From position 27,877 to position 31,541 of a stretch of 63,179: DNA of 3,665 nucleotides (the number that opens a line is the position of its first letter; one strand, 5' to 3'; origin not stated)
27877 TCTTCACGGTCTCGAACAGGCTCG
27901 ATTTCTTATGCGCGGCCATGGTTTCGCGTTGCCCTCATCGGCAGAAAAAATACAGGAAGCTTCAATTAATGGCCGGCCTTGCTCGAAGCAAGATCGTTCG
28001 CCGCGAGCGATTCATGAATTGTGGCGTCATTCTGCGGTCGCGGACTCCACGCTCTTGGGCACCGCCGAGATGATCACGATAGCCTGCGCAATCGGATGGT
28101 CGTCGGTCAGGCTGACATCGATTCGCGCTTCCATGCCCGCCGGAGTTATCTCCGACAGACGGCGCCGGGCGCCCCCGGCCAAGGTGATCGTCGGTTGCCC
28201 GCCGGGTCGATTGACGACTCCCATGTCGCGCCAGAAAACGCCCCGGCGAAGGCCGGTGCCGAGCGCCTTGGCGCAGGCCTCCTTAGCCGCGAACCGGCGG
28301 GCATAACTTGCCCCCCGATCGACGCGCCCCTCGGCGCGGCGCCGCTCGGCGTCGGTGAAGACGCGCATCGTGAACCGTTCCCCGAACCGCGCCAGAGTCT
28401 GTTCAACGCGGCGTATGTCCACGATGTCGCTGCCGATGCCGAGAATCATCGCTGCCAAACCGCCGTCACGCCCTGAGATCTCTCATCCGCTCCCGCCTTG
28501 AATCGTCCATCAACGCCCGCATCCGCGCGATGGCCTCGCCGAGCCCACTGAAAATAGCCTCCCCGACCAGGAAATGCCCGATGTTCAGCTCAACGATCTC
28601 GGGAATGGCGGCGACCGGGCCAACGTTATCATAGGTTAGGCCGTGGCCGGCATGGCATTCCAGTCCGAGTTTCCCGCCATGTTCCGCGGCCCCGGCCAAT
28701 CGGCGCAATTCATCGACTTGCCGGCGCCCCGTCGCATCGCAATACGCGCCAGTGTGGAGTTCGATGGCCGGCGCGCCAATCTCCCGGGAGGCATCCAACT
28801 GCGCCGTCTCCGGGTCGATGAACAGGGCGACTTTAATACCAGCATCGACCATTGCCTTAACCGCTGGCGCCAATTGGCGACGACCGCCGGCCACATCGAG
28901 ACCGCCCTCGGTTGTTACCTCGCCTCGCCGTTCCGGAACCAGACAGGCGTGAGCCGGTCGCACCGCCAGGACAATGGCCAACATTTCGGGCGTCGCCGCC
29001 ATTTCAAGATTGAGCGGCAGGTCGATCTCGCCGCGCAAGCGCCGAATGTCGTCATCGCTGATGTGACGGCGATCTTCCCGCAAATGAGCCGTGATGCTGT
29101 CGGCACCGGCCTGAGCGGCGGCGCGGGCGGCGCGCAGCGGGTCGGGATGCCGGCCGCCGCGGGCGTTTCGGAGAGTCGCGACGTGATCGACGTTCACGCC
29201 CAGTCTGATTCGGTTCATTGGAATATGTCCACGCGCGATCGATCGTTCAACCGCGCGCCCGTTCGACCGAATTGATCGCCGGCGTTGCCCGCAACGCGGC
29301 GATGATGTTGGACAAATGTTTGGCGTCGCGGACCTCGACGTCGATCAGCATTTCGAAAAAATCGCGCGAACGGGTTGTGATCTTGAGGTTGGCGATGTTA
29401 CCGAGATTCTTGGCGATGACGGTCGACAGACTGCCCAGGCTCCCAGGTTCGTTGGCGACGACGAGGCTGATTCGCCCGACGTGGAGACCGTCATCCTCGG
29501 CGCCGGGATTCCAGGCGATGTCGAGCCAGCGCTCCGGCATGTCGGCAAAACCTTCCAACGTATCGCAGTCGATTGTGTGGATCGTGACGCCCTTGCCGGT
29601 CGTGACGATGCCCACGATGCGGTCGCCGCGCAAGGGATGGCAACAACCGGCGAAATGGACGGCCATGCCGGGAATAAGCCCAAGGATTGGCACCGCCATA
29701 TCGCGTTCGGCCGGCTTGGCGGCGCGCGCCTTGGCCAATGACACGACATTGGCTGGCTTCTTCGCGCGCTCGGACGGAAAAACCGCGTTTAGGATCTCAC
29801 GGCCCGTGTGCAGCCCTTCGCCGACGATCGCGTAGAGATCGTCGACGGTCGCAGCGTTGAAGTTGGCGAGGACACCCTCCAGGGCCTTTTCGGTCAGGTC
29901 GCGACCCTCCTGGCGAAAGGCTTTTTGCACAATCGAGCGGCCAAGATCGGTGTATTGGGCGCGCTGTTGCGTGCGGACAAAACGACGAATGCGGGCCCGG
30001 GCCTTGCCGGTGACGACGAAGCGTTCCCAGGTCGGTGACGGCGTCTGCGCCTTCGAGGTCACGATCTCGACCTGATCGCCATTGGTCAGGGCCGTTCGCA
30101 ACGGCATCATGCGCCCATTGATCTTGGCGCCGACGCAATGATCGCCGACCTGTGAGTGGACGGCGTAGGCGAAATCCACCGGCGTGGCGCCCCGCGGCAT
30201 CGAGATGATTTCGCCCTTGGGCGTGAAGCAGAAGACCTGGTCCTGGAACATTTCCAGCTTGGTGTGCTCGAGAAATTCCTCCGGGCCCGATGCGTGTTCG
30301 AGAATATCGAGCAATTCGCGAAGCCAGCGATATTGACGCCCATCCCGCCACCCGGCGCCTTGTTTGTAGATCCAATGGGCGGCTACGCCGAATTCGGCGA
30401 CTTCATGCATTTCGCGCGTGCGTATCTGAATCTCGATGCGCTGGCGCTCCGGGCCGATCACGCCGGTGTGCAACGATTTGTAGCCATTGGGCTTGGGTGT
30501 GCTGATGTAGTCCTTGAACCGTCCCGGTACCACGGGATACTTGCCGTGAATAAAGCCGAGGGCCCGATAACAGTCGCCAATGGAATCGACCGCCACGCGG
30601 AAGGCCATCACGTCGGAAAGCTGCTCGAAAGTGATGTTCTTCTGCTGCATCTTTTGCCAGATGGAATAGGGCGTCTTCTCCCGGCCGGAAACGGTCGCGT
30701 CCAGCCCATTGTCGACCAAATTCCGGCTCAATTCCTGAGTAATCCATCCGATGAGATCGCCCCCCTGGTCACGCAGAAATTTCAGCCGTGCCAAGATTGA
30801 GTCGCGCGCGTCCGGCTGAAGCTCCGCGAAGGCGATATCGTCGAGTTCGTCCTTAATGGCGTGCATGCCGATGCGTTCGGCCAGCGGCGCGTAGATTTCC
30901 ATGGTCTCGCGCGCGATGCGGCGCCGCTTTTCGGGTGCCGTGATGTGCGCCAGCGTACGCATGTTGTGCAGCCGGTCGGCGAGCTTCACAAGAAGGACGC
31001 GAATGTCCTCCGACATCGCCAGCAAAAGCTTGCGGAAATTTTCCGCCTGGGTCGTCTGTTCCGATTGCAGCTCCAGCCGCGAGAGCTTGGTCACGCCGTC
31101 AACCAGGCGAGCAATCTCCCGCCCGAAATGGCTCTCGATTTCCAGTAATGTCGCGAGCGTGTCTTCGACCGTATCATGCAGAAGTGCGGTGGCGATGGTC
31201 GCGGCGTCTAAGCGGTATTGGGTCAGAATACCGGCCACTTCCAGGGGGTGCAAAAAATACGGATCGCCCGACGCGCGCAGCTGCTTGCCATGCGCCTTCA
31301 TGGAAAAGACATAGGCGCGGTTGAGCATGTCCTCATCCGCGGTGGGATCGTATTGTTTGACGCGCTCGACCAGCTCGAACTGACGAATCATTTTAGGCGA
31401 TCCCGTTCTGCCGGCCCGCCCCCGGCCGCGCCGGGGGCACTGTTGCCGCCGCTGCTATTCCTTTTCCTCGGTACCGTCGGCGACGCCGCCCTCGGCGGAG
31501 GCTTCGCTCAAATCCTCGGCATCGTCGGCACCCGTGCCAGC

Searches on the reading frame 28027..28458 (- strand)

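Call 48: search_protein_families(library=pfam, proteins=[window:28027-28458:-], max_evalue=0.00001)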
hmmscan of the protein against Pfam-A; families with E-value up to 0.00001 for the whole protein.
window:28027-28458:- (143 aa): 1 family
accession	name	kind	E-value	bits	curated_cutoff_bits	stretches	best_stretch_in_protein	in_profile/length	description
PF01648.25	ACPS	-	3.6e-17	62.9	25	1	7-102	1-97/111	4'-phosphopantetheinyl transferase superfamily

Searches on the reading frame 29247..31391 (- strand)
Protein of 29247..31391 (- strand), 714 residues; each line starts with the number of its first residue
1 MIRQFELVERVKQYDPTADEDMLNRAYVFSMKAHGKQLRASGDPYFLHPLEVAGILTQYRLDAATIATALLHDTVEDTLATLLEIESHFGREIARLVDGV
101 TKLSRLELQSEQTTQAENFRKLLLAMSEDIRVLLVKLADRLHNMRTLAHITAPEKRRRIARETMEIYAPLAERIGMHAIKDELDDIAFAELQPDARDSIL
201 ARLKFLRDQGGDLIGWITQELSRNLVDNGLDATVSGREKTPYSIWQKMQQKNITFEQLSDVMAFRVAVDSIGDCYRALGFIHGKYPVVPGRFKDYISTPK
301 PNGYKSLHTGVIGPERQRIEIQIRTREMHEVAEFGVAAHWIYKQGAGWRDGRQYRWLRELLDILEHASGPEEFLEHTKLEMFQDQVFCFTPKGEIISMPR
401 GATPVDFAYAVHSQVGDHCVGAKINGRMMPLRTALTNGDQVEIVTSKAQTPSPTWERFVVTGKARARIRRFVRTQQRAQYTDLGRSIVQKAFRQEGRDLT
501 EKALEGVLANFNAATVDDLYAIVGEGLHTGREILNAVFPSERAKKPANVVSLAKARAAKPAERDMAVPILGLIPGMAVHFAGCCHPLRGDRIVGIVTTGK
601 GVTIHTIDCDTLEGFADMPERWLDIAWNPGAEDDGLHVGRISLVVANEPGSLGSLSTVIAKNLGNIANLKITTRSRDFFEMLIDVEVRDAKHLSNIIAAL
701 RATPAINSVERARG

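Call 48: search_protein_families(library=pfam, proteins=[window:29247-31391:-], max_evalue=0.00001)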
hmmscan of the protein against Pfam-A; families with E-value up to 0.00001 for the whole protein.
window:29247-31391:- (714 aa): 6 families
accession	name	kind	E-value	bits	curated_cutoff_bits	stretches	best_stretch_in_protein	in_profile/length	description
PF13328.12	HD_4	-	1.7e-49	168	27.2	1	26-176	1-155/156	HD domain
PF04607.23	RelA_SpoT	-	1.4e-41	141.7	27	1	236-345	1-111/113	Region found in RelA / SpoT proteins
PF19296.4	RelA_AH_RIS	-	2.6e-37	129.2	23.8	1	456-622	1-185/185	RelA/SpoT, AH and RIS domains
PF02824.27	TGS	-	1.7e-21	76.4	22.2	1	387-445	2-60/60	TGS domain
PF13291.12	ACT_4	-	2.4e-17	63.8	27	1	640-711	8-80/80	ACT domain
PF01966.28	HD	-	1.4e-09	38.6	22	1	46-144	2-116/116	HD domain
